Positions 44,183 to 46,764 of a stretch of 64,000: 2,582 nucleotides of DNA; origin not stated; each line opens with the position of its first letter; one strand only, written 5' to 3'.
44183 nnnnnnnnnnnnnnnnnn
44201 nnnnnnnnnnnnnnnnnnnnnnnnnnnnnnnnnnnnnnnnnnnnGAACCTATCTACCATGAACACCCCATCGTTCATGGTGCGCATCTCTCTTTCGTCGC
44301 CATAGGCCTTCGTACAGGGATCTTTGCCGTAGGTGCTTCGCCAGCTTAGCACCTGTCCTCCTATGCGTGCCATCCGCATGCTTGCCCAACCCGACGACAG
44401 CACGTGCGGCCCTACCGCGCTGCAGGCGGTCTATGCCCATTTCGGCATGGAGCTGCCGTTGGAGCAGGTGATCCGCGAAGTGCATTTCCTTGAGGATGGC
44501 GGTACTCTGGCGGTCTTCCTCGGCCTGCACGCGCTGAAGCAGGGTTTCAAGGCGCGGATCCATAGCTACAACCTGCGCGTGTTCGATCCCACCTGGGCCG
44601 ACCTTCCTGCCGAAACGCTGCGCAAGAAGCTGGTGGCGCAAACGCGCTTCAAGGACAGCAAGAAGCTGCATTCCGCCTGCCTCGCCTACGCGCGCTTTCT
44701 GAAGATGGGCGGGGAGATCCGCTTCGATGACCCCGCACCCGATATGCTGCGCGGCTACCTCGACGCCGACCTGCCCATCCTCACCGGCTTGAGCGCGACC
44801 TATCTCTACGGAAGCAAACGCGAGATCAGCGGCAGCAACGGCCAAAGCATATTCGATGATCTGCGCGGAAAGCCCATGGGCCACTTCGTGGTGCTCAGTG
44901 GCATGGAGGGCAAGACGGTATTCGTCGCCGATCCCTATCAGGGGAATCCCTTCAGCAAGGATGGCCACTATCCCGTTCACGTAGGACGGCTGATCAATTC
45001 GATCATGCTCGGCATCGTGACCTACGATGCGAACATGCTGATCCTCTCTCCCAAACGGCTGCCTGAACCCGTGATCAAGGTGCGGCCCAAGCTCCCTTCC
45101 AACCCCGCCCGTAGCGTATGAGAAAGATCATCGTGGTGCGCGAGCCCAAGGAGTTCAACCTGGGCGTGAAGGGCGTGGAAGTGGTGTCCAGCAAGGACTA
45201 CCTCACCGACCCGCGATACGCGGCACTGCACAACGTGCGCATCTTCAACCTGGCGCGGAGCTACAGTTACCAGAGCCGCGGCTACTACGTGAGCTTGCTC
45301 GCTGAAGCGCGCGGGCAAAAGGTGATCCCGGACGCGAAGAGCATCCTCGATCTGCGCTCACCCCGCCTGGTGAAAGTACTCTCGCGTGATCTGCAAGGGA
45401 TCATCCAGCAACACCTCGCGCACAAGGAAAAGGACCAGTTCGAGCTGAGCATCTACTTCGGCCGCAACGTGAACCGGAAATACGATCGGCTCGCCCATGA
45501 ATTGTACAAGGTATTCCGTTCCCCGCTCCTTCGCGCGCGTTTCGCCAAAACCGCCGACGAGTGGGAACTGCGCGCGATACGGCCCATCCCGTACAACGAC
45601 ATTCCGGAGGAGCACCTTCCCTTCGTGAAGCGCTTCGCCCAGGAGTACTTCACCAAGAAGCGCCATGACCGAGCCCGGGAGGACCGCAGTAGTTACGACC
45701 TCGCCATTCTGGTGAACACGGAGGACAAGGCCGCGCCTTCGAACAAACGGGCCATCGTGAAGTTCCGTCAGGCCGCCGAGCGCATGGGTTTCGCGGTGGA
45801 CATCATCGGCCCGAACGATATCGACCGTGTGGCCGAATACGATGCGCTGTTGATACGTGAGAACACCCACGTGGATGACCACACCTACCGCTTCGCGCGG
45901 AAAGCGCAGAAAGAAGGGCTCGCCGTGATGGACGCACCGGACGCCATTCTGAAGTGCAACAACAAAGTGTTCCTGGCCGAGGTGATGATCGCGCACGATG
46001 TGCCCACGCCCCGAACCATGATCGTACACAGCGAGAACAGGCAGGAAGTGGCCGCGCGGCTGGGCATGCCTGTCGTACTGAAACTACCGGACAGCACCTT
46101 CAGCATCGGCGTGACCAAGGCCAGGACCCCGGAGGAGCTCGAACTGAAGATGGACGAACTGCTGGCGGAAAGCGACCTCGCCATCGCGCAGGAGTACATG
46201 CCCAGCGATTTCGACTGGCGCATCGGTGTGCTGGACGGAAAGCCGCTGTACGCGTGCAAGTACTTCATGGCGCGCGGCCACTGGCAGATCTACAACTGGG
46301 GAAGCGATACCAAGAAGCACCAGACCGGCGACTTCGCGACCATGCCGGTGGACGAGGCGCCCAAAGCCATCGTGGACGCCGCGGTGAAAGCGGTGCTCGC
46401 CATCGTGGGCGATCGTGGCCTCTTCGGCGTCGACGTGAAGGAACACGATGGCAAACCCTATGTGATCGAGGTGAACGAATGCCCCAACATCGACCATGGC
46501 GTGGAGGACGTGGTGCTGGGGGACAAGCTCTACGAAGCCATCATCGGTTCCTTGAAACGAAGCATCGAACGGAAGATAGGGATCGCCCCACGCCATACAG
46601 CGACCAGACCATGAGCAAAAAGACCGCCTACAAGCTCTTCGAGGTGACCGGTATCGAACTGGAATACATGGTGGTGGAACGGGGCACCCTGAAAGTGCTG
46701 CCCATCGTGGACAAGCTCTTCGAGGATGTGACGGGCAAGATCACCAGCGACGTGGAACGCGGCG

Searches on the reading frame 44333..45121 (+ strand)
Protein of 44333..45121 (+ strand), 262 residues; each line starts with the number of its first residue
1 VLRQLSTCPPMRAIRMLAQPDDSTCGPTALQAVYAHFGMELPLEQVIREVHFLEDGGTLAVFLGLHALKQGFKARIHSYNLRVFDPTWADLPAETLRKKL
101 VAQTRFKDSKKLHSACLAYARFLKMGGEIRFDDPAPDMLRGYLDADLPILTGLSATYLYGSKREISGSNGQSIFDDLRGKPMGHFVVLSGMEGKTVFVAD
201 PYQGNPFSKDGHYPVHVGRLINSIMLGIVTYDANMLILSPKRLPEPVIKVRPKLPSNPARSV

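Call 60: search_protein_families(library=pfam, proteins=[window:44333-45121:+], max_evalue=0.0001)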
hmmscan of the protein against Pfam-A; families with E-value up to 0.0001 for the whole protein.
window:44333-45121:+ (262 aa): 2 families
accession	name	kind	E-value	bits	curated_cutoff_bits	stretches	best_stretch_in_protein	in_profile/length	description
PF03412.21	Peptidase_C39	-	4.1e-08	33.6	22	0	16-84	4-71/133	Peptidase C39 family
PF13529.12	Peptidase_C39_2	-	1.6e-05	25.9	24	0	176-202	115-143/143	Peptidase_C39 like family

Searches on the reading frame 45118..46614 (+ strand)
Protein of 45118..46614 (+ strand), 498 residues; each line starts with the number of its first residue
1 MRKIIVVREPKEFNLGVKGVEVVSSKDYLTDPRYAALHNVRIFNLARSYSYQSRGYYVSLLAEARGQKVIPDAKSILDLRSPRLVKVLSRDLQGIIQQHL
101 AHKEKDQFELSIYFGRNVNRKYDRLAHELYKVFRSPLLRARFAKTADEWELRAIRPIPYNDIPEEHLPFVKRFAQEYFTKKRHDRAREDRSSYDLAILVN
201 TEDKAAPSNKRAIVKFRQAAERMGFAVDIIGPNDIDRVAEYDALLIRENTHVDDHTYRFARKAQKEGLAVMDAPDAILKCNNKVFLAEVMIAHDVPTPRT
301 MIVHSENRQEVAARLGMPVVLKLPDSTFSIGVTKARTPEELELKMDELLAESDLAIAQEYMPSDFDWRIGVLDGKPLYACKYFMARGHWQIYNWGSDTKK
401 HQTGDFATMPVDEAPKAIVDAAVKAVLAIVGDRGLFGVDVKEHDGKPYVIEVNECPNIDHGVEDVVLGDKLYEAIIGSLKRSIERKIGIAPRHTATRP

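Call 60: search_protein_families(library=pfam, proteins=[window:45118-46614:+], max_evalue=0.0001)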
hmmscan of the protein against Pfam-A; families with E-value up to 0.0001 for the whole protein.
window:45118-46614:+ (498 aa): 4 families
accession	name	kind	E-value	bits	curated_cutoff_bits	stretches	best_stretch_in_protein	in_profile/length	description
PF14401.11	RLAN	-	3e-46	157.2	25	1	26-171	2-148/150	RimK-like ATPgrasp N-terminal domain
PF02655.19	ATP-grasp_3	-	3e-10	40.9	23.2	1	280-453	1-154/160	ATP-grasp domain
PF07478.18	Dala_Dala_lig_C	-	6.2e-09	36.1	24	1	305-456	25-176/204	D-ala D-ala ligase C-terminus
PF08443.16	RimK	-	6.3e-07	29.6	21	1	282-459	3-170/188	RimK-like ATP-grasp domain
